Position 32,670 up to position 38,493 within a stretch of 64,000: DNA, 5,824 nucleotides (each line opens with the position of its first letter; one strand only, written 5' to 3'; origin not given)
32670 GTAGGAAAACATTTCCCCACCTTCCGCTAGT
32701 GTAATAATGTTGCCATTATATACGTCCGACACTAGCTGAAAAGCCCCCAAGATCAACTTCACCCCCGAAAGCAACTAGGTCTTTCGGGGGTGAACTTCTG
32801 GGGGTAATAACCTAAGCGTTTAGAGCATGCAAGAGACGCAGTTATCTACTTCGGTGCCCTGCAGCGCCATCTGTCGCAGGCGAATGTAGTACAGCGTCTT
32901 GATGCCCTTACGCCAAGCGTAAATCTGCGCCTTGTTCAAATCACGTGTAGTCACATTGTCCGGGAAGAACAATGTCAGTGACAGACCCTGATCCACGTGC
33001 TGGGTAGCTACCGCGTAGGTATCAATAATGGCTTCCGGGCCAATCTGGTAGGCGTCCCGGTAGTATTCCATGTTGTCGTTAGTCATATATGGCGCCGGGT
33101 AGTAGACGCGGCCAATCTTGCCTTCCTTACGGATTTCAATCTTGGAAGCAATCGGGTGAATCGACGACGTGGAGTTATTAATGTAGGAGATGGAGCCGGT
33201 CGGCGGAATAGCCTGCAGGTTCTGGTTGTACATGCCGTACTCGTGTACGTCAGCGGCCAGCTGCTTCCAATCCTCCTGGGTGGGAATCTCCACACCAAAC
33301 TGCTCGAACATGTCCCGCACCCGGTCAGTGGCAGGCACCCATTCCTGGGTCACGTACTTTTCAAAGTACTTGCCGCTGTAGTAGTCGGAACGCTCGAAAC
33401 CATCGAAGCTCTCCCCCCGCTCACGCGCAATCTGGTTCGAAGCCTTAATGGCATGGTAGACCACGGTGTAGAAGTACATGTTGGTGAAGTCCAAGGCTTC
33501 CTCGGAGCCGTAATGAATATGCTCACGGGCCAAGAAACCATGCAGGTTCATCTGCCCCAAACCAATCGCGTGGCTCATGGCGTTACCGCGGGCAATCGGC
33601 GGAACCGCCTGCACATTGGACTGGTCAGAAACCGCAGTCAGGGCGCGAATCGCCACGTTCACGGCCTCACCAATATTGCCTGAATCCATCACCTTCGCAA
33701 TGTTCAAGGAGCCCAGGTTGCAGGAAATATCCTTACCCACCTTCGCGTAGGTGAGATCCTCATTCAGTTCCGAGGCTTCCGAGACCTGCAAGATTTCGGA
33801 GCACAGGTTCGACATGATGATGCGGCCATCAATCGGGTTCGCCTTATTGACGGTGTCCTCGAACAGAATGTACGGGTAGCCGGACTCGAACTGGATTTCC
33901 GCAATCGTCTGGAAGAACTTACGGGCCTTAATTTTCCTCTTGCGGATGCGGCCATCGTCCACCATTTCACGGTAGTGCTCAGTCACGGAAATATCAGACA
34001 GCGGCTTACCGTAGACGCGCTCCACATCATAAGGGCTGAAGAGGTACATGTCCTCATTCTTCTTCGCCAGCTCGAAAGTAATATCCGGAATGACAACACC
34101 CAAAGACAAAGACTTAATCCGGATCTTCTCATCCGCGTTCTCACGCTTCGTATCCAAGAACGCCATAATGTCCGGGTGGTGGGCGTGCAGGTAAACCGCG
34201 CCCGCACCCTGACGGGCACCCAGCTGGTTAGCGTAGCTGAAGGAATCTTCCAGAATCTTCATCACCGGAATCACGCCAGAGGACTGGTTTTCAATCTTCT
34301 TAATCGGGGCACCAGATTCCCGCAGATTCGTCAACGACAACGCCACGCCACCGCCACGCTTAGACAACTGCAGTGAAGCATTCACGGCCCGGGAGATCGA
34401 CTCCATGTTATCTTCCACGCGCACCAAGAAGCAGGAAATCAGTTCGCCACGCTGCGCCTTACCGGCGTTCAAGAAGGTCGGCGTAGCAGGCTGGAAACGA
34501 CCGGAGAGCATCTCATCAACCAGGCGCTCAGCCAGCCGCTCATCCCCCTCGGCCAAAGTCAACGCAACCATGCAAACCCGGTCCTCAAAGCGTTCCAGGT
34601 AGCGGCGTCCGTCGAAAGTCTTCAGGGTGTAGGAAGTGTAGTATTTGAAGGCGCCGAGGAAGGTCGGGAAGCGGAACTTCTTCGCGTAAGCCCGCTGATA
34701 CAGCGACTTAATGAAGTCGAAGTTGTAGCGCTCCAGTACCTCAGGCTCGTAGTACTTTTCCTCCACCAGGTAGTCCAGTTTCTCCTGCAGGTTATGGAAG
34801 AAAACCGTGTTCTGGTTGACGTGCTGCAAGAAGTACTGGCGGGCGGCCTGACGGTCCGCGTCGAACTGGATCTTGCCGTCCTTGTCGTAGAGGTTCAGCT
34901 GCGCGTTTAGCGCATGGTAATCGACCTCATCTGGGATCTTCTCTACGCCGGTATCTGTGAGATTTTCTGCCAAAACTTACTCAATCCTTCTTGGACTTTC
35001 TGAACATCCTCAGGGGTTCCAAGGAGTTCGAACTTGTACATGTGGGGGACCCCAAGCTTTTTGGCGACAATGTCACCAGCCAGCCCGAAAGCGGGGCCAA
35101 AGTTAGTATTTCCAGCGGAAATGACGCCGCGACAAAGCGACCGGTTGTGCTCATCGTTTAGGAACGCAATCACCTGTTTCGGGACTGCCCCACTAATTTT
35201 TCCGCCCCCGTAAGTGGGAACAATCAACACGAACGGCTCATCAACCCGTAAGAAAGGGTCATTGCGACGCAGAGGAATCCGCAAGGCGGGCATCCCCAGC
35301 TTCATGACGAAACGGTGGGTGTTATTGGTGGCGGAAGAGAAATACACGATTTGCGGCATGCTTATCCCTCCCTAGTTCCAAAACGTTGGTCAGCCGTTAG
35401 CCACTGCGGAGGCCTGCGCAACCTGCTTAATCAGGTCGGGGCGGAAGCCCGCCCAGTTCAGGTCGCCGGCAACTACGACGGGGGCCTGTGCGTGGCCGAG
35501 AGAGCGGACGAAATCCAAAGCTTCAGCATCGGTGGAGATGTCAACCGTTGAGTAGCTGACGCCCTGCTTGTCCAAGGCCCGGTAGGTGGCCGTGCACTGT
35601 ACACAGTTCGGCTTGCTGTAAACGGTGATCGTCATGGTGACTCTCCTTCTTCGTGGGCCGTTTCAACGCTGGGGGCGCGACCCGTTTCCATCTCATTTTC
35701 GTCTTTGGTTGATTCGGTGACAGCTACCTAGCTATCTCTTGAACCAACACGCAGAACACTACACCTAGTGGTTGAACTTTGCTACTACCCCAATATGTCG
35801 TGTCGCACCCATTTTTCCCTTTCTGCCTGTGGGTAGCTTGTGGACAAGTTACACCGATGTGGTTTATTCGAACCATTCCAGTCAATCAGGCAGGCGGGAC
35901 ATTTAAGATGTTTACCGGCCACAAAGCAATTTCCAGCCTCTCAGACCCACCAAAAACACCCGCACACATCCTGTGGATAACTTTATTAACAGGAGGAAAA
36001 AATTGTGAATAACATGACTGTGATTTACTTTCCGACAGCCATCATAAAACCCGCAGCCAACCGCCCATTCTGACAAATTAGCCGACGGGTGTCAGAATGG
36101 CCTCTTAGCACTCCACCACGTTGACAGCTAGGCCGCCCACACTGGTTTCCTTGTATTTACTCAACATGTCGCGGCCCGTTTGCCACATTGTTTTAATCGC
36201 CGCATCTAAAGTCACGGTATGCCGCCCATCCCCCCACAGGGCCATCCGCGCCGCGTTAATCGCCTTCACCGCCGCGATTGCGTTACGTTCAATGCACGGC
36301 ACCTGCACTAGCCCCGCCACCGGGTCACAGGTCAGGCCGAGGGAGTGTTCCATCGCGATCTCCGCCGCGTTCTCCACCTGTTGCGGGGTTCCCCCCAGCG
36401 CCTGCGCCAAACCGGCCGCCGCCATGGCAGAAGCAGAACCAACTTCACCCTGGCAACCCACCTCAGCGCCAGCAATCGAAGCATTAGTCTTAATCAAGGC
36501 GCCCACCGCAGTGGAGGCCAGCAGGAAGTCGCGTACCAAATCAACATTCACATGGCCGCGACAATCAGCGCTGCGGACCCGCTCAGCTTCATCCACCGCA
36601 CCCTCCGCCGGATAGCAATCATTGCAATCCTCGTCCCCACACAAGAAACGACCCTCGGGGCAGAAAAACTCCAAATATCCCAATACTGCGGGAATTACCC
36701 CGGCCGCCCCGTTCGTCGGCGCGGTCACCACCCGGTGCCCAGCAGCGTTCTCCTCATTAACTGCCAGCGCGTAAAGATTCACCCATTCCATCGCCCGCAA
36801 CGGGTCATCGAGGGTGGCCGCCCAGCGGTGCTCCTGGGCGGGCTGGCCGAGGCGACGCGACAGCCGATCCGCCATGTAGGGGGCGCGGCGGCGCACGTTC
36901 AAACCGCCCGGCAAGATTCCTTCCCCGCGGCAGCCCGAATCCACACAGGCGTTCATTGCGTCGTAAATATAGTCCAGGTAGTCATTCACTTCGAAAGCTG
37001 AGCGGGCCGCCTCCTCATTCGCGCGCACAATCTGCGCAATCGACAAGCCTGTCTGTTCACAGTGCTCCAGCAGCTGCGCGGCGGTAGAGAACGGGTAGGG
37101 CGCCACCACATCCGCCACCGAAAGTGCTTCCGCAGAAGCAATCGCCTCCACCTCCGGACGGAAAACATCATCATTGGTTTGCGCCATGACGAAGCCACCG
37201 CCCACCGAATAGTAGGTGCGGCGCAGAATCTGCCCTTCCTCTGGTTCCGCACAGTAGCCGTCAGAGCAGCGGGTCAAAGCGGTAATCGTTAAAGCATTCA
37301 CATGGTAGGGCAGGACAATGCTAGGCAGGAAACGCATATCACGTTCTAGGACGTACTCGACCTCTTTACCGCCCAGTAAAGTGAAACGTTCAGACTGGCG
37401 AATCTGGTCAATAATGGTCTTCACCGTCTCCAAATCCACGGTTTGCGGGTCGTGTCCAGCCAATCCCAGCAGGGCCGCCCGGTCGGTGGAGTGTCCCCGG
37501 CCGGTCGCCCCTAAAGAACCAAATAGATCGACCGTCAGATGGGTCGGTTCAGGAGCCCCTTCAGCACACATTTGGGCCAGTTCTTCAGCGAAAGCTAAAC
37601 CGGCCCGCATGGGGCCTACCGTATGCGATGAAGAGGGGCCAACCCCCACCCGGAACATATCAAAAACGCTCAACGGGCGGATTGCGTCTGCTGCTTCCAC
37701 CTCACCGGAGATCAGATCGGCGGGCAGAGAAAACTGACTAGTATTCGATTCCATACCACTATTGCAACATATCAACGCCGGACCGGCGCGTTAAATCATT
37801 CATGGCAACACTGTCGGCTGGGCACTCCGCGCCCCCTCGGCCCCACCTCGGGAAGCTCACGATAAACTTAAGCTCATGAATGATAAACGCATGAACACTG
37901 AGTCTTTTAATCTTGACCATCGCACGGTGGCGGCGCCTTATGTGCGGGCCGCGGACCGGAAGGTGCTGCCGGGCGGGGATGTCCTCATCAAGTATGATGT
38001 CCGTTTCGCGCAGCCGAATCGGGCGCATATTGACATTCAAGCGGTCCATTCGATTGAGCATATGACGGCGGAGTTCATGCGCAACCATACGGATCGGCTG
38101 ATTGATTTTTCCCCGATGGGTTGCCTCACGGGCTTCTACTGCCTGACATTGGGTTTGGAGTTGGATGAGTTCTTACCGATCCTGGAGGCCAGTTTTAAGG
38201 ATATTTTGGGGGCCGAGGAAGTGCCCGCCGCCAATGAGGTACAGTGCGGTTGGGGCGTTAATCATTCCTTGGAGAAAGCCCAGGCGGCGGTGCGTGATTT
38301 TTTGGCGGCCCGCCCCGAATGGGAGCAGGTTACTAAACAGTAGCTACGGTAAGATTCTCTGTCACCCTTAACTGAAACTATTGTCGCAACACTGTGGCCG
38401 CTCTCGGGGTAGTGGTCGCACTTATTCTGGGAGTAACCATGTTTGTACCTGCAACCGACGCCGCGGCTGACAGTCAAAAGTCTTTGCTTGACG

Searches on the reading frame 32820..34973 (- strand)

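Call 72: search_protein_families(library=pfam, proteins=[window:32820-34973:-], max_evalue=0.0001)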
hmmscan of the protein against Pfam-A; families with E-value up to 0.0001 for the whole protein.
window:32820-34973:- (717 aa): 3 families
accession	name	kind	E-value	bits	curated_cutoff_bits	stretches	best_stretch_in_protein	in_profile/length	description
PF02867.20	Ribonuc_red_lgC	-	1.4e-162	542.4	23.9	1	180-697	2-523/523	Ribonucleotide reductase, barrel domain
PF08343.15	RNR_N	-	2e-32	111.5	29.4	1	19-100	1-82/82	Ribonucleotide reductase N-terminal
PF00317.26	Ribonuc_red_lgN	-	1.3e-18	67.3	28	1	102-174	2-76/77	Ribonucleotide reductase, all-alpha domain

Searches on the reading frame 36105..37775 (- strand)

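Call 72: search_protein_families(library=pfam, proteins=[window:36105-37775:-], max_evalue=0.0001)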
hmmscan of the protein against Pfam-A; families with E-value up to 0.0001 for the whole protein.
window:36105-37775:- (556 aa): 2 families
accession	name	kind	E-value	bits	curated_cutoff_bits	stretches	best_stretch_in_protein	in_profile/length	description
PF03313.21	SDH_alpha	-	8.4e-82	275.2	26.4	2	410-550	120-260/260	Serine dehydratase alpha chain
PF03315.21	SDH_beta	-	4.8e-49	167.1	26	1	36-199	1-153/155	Serine dehydratase beta chain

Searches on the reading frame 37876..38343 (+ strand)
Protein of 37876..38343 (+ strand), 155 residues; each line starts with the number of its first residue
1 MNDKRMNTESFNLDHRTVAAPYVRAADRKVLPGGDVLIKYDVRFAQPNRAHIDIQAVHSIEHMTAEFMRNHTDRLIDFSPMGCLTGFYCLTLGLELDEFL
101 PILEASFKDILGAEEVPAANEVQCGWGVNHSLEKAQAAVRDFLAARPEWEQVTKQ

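Call 3: search_protein_families(library=pfam, proteins=[window:37876-38343:+], max_evalue=0.01)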
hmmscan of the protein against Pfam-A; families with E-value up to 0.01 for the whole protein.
window:37876-38343:+ (155 aa): 1 family
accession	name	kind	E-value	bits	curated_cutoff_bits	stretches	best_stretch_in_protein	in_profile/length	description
PF02664.20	LuxS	-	1.3e-45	155.3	27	1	8-149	2-151/154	S-Ribosylhomocysteinase (LuxS)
